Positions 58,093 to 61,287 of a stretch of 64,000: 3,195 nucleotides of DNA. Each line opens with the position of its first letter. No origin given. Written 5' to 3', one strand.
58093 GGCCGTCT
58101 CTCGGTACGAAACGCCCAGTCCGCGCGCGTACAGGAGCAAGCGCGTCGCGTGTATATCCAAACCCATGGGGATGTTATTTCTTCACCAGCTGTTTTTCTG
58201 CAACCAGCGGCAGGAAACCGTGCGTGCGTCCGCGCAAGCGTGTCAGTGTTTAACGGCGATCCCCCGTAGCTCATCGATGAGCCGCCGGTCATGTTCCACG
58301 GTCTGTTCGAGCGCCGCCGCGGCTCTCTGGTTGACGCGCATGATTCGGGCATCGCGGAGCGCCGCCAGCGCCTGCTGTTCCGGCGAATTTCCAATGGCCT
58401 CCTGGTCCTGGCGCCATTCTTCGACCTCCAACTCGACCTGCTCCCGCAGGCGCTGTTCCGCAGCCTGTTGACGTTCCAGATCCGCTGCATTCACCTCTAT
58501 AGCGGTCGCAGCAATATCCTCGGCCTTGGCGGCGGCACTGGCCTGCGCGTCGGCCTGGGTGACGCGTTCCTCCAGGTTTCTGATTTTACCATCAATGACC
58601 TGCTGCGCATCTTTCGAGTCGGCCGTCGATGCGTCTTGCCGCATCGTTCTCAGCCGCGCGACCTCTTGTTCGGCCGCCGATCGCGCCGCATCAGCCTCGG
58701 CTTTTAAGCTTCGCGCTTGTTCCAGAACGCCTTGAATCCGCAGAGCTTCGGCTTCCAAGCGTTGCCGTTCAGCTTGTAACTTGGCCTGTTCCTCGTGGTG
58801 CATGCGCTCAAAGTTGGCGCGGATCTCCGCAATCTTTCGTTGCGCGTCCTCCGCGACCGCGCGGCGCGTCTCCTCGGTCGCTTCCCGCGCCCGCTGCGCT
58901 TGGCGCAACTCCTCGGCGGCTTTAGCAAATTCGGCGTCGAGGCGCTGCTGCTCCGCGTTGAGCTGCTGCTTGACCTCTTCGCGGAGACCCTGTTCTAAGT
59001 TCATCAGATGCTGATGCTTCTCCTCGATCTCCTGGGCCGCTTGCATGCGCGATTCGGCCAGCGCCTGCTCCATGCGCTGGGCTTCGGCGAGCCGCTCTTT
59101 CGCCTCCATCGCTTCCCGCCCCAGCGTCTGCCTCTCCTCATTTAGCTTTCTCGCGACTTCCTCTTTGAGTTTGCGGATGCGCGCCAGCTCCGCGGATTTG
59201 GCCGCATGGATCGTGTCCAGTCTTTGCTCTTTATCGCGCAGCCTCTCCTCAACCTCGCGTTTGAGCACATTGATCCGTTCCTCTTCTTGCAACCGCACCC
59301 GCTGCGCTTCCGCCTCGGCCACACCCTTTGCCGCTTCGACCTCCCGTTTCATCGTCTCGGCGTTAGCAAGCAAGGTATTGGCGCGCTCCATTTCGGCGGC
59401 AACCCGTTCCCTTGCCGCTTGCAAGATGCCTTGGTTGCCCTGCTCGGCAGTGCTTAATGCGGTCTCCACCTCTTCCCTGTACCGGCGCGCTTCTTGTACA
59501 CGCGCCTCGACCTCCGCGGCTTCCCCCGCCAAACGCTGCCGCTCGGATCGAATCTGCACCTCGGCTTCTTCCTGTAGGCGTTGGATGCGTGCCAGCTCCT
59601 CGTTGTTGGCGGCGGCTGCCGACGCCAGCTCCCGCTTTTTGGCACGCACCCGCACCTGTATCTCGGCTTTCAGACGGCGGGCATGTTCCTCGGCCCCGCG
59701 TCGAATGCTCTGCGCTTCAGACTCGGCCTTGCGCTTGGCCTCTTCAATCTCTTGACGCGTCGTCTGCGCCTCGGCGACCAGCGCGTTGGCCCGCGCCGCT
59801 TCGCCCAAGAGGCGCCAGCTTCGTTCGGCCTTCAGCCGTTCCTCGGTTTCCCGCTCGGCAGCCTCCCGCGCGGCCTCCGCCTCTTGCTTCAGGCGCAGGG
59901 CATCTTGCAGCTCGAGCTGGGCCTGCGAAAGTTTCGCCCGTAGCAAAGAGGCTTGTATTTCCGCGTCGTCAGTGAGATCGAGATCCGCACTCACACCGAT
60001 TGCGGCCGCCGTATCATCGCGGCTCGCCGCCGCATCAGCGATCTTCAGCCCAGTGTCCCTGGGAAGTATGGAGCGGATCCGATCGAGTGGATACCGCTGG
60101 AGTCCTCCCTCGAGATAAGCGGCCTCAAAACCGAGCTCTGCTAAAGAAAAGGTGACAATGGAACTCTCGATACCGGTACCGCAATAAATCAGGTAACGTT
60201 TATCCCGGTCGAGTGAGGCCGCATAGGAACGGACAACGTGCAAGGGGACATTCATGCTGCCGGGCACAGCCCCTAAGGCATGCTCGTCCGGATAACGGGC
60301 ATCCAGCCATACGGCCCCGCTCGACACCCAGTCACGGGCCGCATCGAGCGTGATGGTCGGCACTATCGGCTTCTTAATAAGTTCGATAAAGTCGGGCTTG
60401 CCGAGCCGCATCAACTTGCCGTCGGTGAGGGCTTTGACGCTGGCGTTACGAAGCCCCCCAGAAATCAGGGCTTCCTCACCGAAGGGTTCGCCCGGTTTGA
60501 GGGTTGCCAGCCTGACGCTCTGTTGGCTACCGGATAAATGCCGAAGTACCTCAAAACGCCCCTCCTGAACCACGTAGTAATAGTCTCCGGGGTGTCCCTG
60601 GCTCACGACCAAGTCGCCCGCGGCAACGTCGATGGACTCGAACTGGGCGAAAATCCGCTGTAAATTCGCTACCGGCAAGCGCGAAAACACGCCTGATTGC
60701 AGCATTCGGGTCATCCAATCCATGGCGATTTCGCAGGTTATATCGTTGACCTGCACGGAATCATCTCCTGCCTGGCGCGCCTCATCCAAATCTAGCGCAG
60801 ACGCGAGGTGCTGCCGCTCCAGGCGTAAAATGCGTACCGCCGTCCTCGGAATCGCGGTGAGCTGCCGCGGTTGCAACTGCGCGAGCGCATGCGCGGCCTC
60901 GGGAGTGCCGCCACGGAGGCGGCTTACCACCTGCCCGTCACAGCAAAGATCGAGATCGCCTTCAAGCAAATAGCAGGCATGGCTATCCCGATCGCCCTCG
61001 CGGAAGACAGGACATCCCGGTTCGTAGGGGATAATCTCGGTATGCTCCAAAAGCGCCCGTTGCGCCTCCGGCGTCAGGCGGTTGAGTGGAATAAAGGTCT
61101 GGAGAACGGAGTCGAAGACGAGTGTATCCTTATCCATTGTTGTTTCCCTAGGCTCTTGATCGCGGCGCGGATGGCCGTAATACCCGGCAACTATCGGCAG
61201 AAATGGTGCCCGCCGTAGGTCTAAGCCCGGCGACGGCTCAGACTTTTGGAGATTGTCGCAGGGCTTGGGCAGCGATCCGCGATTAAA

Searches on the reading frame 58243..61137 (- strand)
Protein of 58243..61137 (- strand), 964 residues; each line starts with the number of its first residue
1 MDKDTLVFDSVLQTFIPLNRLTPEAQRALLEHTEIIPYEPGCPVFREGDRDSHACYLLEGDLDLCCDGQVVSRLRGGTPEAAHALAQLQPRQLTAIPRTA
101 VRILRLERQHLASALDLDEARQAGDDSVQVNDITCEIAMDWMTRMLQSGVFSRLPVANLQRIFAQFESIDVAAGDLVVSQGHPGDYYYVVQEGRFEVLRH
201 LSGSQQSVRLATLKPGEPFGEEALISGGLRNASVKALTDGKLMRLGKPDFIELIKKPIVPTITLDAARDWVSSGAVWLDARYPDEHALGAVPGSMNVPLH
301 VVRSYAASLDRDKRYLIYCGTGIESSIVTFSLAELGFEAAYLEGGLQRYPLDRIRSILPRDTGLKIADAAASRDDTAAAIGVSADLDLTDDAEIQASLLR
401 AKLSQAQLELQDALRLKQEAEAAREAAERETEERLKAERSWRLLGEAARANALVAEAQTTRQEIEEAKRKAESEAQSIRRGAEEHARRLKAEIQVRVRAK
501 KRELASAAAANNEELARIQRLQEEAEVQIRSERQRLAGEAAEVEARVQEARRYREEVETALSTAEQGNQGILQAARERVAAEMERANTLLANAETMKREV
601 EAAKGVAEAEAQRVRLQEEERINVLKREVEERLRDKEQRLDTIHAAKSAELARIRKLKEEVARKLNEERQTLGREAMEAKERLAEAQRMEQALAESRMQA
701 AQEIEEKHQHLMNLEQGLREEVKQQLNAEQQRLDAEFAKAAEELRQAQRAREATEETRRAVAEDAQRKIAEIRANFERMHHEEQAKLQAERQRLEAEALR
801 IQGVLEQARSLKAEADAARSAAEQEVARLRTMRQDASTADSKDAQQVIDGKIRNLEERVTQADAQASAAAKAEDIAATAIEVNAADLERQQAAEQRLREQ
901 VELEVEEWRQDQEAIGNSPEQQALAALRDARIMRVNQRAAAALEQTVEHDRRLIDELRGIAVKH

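Call 6: search_protein_families(library=pfam, proteins=[window:58243-61137:-], max_evalue=0.01)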
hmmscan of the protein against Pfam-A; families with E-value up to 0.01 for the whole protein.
window:58243-61137:- (964 aa): 2 families
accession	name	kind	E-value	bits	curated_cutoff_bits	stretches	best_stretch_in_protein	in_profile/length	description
PF00027.35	cNMP_binding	-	1.8e-26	92.4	27.5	2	171-255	4-87/89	Cyclic nucleotide-binding domain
PF00581.25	Rhodanese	-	2.2e-09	38.1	22.2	1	266-348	4-98/102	Rhodanese-like domain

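Call 7: find_encoding_contigs(protein=window:58243-61137:-, flank=10000, max_places=6)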
Protein window:58243-61137:- (964 aa): 2 contigs read that carry it; 2 places shown.
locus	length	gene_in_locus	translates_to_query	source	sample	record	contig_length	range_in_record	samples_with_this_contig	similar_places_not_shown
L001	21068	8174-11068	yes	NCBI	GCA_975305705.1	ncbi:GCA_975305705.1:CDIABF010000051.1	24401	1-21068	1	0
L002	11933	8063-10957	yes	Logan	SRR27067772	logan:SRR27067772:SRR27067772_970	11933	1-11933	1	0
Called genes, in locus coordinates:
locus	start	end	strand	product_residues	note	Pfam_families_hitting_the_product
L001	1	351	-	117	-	?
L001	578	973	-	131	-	PF03928:HbpS-like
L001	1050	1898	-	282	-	PF12710:HAD (weak)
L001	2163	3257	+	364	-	PF10816:DUF2760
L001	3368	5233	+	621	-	PF06723:MreB_Mbl (faint), PF00012:HSP70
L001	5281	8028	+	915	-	PF00012:HSP70, PF12531:DUF3731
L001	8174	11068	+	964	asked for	PF00027:cNMP_binding, PF00581:Rhodanese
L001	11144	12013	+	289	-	-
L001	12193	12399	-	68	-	-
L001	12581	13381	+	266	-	-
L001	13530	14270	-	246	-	PF09335:VTT_dom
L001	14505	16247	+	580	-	PF00501:AMP-binding, PF13193:AMP-binding_C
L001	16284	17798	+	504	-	PF00246:Peptidase_M14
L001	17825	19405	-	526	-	PF00069:Pkinase, PF07714:PK_Tyr_Ser-Thr, PF08238:Sel1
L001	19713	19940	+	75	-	-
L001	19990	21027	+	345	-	PF01979:Amidohydro_1, PF04909:Amidohydro_2 (weak)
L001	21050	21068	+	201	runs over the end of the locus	PF00929:RNase_T, PF16473:Rv2179c-like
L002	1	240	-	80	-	?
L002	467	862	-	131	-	PF03928:HbpS-like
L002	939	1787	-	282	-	PF12710:HAD (weak)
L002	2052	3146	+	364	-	PF10816:DUF2760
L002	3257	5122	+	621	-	PF06723:MreB_Mbl (faint), PF00012:HSP70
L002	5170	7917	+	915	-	PF00012:HSP70, PF12531:DUF3731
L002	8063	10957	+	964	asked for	PF00027:cNMP_binding, PF00581:Rhodanese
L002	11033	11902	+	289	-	-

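Call 8: search_protein_families(library=ncbifam, proteins=[window:58243-61137:-], max_evalue=0.01)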
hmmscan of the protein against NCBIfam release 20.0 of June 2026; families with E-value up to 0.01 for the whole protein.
window:58243-61137:- (964 aa): 10 families
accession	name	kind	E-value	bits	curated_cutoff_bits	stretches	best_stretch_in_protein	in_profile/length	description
NF058543.1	ActPatMycb56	equivalog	5.3e-09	35.4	460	1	150-269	3-120/317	acetyltransferase Pat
TIGR04271.1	ThiI_C_thiazole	equivalog_domain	2e-06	27.8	70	1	271-338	23-94/101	thiazole biosynthesis protein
NF007627.0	PRK10287.1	equivalog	2.5e-06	27.7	102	1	275-352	21-100/104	thiosulfate sulfurtransferase PspE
TIGR02981.1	phageshock_pspE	exception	1e-05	25.7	126.3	1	275-352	19-98/101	thiosulfate sulfurtransferase PspE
NF045521.1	rhoda_near_glyco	subfamily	8.6e-05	22.4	145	1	253-341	11-99/144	rhodanese homology domain-containing protein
NF005902.0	PRK07878.1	equivalog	0.00034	19.6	647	1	261-346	288-378/392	adenylyltransferase/sulfurtransferase MoeZ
TIGR04568.1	arch_SelU_Nterm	equivalog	0.0013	18.6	200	0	260-305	89-134/215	selenouridine synthase SelU-like subunit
NF033833.0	rhodan_ChrE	equivalog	0.0021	18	120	0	303-349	50-97/108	rhodanese family chromate resistance protein ChrE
NF001195.0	PRK00162.1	equivalog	0.0034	17.7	102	0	265-349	10-96/108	thiosulfate sulfurtransferase GlpE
NF041203.1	rhodanese_LYCAU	equivalog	0.008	15.8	115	0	277-347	39-114/126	rhodanese-related (seleno)protein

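Call 9: search_protein_families(library=padloc, proteins=[window:58243-61137:-], max_evalue=0.01)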
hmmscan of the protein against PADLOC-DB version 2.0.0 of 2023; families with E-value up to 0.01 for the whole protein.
window:58243-61137:- (964 aa): 0 families

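Call 21: find_homologous_proteins(query=L001:5281-8025:+, max_evalue=1e-10)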
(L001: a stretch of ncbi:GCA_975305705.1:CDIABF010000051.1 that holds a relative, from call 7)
Query L001:5281-8025:+ (915 aa): 7998 proteins with E <= 1e-10 among 8000 candidates; the best 120 are listed.
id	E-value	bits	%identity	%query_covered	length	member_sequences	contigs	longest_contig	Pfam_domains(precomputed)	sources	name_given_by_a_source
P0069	0.0e+0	1930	93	100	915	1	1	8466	PF12531.14,PF00012.27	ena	-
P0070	0.0e+0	1927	93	100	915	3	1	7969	PF12531.14,PF00012.27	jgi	-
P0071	0.0e+0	1907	92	100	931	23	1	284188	PF12531.14,PF00012.27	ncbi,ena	-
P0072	0.0e+0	1880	92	100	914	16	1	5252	PF12531.14,PF00012.27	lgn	-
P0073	0.0e+0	1875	91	100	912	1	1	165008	PF12531.14,PF00012.27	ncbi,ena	-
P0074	0.0e+0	1842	92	97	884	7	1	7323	PF12531.14,PF00012.27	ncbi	ncbi:MAG: Hsp70 family protein, partial [Gammaproteobacteria bacterium]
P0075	0.0e+0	1830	92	97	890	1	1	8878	PF12531.14,PF00012.27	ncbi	ncbi:MAG: Hsp70 family protein [Chromatiales bacterium]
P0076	0.0e+0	1801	88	100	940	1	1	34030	PF12531.14,PF00012.27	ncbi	ncbi:MAG: Hsp70 family protein [Chromatiales bacterium]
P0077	0.0e+0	1739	86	99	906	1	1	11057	PF12531.14,PF00012.27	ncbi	ncbi:MAG: Hsp70 family protein [Gammaproteobacteria bacterium]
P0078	0.0e+0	1272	64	100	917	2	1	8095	PF12531.14,PF00012.27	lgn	-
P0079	0.0e+0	1269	63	100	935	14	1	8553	PF12531.14,PF00012.27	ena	-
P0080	0.0e+0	1245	93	64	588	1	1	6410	PF12531.14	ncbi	ncbi:MAG: hypothetical protein ACREV1_03500, partial [Gammaproteobacteria bacterium]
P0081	0.0e+0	1230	61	100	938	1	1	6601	PF12531.14,PF00012.27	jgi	-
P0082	0.0e+0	1221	61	100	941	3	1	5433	PF12531.14,PF00012.27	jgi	jgi:molecular chaperone DnaK (HSP70)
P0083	0.0e+0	1214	60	99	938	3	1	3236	PF12531.14,PF00012.27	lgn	-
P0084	0.0e+0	1203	61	100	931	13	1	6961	PF12531.14,PF00012.27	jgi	jgi:molecular chaperone DnaK (HSP70)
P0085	0.0e+0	1202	60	100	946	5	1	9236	PF12531.14,PF00012.27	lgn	-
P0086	0.0e+0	1200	61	100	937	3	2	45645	PF12531.14,PF00012.27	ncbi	ncbi:MAG: Hsp70 family protein [Gammaproteobacteria bacterium]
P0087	0.0e+0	1195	61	100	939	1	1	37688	PF12531.14,PF00012.27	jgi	jgi:molecular chaperone DnaK (HSP70)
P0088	0.0e+0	1194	61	100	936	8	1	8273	PF12531.14,PF00012.27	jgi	-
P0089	0.0e+0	1190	60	100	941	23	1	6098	PF12531.14,PF00012.27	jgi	-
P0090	0.0e+0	1187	61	99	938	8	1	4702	PF12531.14,PF00012.27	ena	-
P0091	0.0e+0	1179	60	100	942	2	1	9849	PF12531.14,PF00012.27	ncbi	ncbi:MAG: Hsp70 family protein [Gammaproteobacteria bacterium]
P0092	0.0e+0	1178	60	99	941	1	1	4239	PF12531.14,PF00012.27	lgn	-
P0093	0.0e+0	1177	60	99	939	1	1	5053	PF12531.14,PF00012.27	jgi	jgi:molecular chaperone DnaK (HSP70)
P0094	0.0e+0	1171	59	99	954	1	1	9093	PF12531.14,PF00012.27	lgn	-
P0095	0.0e+0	1162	59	100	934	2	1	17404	PF12531.14,PF00012.27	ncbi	-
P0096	0.0e+0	1144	58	99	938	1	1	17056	PF12531.14,PF00012.27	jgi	-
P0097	0.0e+0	1143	59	100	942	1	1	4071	PF12531.14,PF00012.27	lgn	-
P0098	0.0e+0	1141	58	99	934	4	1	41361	PF12531.14,PF00012.27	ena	-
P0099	0.0e+0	1139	58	100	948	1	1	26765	PF12531.14,PF00012.27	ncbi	-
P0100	0.0e+0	1132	57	100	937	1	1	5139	PF12531.14,PF00012.27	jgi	jgi:molecular chaperone DnaK (HSP70)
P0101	0.0e+0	1131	57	100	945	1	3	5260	PF12531.14,PF00012.27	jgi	jgi:molecular chaperone DnaK (HSP70)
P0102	0.0e+0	1128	58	100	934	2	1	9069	PF12531.14,PF00012.27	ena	-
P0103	0.0e+0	1125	58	99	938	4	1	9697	PF12531.14,PF00012.27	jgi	jgi:hypothetical protein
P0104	0.0e+0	1122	58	100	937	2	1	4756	PF12531.14,PF00012.27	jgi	jgi:molecular chaperone DnaK (HSP70)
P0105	0.0e+0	1120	58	100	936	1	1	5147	PF12531.14,PF00012.27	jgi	jgi:molecular chaperone DnaK (HSP70)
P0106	0.0e+0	1110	56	99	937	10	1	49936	PF12531.14,PF00012.27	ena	-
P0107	0.0e+0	1108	58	99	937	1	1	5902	PF12531.14,PF00012.27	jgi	jgi:molecular chaperone DnaK (HSP70)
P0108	0.0e+0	1105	57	99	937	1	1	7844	PF12531.14,PF00012.27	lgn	-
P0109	0.0e+0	1101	57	100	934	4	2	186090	PF12531.14,PF00012.27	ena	-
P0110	0.0e+0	1101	57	100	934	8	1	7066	PF12531.14,PF00012.27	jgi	jgi:molecular chaperone DnaK (HSP70)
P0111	0.0e+0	1096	57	99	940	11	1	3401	PF12531.14,PF00012.27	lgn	-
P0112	0.0e+0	1093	55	99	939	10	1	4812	PF12531.14,PF00012.27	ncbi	ncbi:MAG: Hsp70 family protein [Candidatus Methylophosphatis roskildensis]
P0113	0.0e+0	1089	57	99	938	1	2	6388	PF12531.14,PF00012.27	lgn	-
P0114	0.0e+0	1088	56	99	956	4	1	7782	PF12531.14,PF00012.27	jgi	jgi:molecular chaperone DnaK (HSP70)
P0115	0.0e+0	1088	56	99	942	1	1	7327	PF12531.14,PF00012.27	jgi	jgi:molecular chaperone DnaK (HSP70)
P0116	0.0e+0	1087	55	99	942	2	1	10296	PF12531.14,PF00012.27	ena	-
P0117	0.0e+0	1076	57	99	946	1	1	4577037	PF12531.14,PF00012.27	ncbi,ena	-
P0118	0.0e+0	1075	55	99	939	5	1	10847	PF12531.14,PF00012.27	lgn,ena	-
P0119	0.0e+0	1070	55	99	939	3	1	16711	PF12531.14,PF00012.27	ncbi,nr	ncbi:MAG TPA: Hsp70 family protein [Burkholderiales bacterium]|nr:Hsp70 family protein [Burkholderia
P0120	0.0e+0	1068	55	99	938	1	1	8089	PF12531.14,PF00012.27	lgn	-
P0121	0.0e+0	1066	55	100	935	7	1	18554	PF12531.14,PF00012.27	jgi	jgi:molecular chaperone DnaK (HSP70)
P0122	0.0e+0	1062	62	86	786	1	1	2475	PF12531.14,PF00012.27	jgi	jgi:hypothetical protein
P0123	0.0e+0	1048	62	85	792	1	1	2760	PF12531.14,PF00012.27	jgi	jgi:hypothetical protein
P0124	0.0e+0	1040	55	99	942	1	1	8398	PF12531.14,PF00012.27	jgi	jgi:molecular chaperone DnaK (HSP70)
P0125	0.0e+0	1038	55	100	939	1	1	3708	PF12531.14,PF00012.27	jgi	jgi:molecular chaperone DnaK (HSP70)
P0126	0.0e+0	1028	61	88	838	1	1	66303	PF12531.14,PF00012.27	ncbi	-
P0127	0.0e+0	1024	56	96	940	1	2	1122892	PF12531.14,PF00012.27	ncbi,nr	ncbi:MAG: Hsp70 family protein [Rhodocyclaceae bacterium]|nr:Hsp70 family protein [Rhodocyclaceae ba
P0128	0.0e+0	1015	54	100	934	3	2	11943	PF12531.14,PF00012.27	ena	-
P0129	1.9e-296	1004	53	100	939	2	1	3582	PF12531.14,PF00012.27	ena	-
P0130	4.0e-296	1003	53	100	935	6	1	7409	PF12531.14,PF00012.27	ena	-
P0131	1.7e-294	997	54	99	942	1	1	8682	PF12531.14,PF00012.27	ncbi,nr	ncbi:MAG: Hsp70 family protein [Rhodocyclaceae bacterium]|nr:Hsp70 family protein [Rhodocyclaceae ba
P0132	9.6e-293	992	61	81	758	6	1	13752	PF12531.14,PF00012.27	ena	-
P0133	1.3e-290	985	53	100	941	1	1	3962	PF12531.14,PF00012.27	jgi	-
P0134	1.4e-289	981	53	99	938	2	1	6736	PF12531.14,PF00012.27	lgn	-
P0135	2.0e-289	981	53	100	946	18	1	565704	PF12531.14,PF00012.27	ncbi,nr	ncbi:MAG: Hsp70 family protein [Betaproteobacteria bacterium]|nr:Hsp70 family protein [Betaproteobac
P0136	6.4e-289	979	53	100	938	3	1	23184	PF12531.14,PF00012.27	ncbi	-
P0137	2.4e-287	974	53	100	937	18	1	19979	PF12531.14,PF00012.27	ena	-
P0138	5.6e-285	966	51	100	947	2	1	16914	PF12531.14,PF00012.27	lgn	-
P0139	2.6e-280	951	58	85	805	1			PF12531.14,PF00012.27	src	-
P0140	2.5e-278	944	52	100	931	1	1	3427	PF12531.14,PF00012.27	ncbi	-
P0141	2.3e-275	934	51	99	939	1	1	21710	PF12531.14,PF00012.27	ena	-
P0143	3.8e-255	867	47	100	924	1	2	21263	PF12531.14,PF00012.27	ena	-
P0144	8.2e-246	836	46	100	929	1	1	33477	PF12531.14,PF00012.27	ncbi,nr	ncbi:MAG: Hsp70 family protein [Deltaproteobacteria bacterium]|nr:Hsp70 family protein [Deltaproteob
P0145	2.8e-235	802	45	99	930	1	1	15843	PF12531.14,PF00012.27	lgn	-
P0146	3.3e-235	801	44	99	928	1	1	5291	PF12531.14,PF00012.27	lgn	-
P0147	2.4e-233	795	44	99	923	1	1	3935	PF12531.14,PF00012.27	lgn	-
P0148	1.8e-232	792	46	100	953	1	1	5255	PF12531.14,PF00012.27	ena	-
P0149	3.5e-232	791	43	99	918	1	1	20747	PF12531.14,PF00012.27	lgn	-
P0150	6.6e-232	790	45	99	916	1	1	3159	PF12531.14,PF00012.27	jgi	jgi:molecular chaperone DnaK (HSP70)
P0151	4.6e-229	781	43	99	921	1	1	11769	PF12531.14,PF00012.27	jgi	jgi:molecular chaperone DnaK (HSP70)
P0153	7.6e-227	774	45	100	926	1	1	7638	PF12531.14,PF00012.27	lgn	-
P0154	4.1e-226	771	43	99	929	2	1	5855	PF12531.14,PF00012.27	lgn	-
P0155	8.3e-226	770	59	69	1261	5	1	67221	PF00012.27,PF01545.27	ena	-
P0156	2.3e-225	769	45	100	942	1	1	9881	PF12531.14,PF00012.27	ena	-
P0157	2.4e-225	769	45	100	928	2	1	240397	PF12531.14,PF00012.27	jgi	jgi:molecular chaperone DnaK (HSP70)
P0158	4.0e-223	761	44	98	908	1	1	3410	PF12531.14,PF00012.27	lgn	-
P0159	7.2e-223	760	46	100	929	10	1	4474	PF12531.14,PF00012.27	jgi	jgi:molecular chaperone DnaK (HSP70)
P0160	7.5e-223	760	43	100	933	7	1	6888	PF12531.14,PF00012.27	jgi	-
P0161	1.2e-222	760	44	100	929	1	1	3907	PF12531.14,PF00012.27,PF06723.20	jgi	jgi:molecular chaperone DnaK (HSP70)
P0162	1.6e-222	759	37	99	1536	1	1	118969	PF12531.14,PF00012.27,PF06723.20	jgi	jgi:molecular chaperone DnaK (HSP70)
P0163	1.8e-222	759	44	100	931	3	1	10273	PF12531.14,PF00012.27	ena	-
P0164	2.1e-222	759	45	100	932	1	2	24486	PF12531.14,PF00012.27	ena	-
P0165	2.5e-222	759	44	99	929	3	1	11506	PF12531.14,PF00012.27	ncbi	-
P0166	2.7e-222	759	43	99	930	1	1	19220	PF12531.14,PF00012.27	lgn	-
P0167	9.3e-222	757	44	100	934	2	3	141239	PF12531.14,PF00012.27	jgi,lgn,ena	-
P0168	2.0e-221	756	43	98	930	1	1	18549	PF12531.14,PF00012.27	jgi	jgi:molecular chaperone DnaK (HSP70)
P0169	3.0e-221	755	44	100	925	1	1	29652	PF12531.14,PF00012.27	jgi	jgi:hypothetical protein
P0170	3.7e-221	755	44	100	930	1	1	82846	PF12531.14,PF00012.27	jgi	jgi:molecular chaperone DnaK (HSP70)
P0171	6.3e-221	754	45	100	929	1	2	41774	PF12531.14,PF00012.27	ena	-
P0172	6.6e-221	754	44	99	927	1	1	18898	PF12531.14,PF00012.27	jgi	jgi:molecular chaperone DnaK (HSP70)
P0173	1.7e-220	753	45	100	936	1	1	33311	PF12531.14,PF00012.27,PF06723.20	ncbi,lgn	ncbi:MAG: Hsp70 family protein [Deferrisomatales bacterium]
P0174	2.6e-220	752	44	100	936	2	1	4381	PF12531.14,PF00012.27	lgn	-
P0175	4.7e-220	751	43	100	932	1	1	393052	PF12531.14,PF00012.27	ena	-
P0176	5.3e-220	751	43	100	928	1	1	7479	PF12531.14,PF00012.27,PF06723.20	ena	-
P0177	9.5e-220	750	44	100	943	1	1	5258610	PF12531.14,PF00012.27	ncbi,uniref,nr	ncbi:hsp70 family protein [Geomonas sp. RF6]|uniref:hsp70 family protein n=1 Tax=Geomonas sp. RF6 Ta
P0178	1.5e-219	749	43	100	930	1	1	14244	PF12531.14,PF00012.27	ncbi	-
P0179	2.5e-219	749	43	100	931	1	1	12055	PF12531.14,PF00012.27,PF06723.20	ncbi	-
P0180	2.8e-219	749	41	99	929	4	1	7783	PF12531.14,PF00012.27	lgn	-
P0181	3.7e-219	748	44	99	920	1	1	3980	PF12531.14,PF00012.27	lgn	-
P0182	5.2e-219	748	44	99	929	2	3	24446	PF12531.14,PF00012.27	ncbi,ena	-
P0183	8.2e-219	747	42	99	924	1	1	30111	PF12531.14,PF00012.27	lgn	-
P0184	4.0e-218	745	43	100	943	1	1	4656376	PF12531.14,PF00012.27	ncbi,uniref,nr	ncbi:molecular chaperone DnaK [Desulfuromonas versatilis]|uniref:Molecular chaperone DnaK n=1 Tax=De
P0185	5.1e-218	744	44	100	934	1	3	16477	PF12531.14,PF00012.27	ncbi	-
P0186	5.4e-218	744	44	98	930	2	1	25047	PF12531.14,PF00012.27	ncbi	-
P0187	7.1e-218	744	43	100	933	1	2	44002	PF12531.14,PF00012.27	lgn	-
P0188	1.1e-217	743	44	100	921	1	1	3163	PF12531.14,PF00012.27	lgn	-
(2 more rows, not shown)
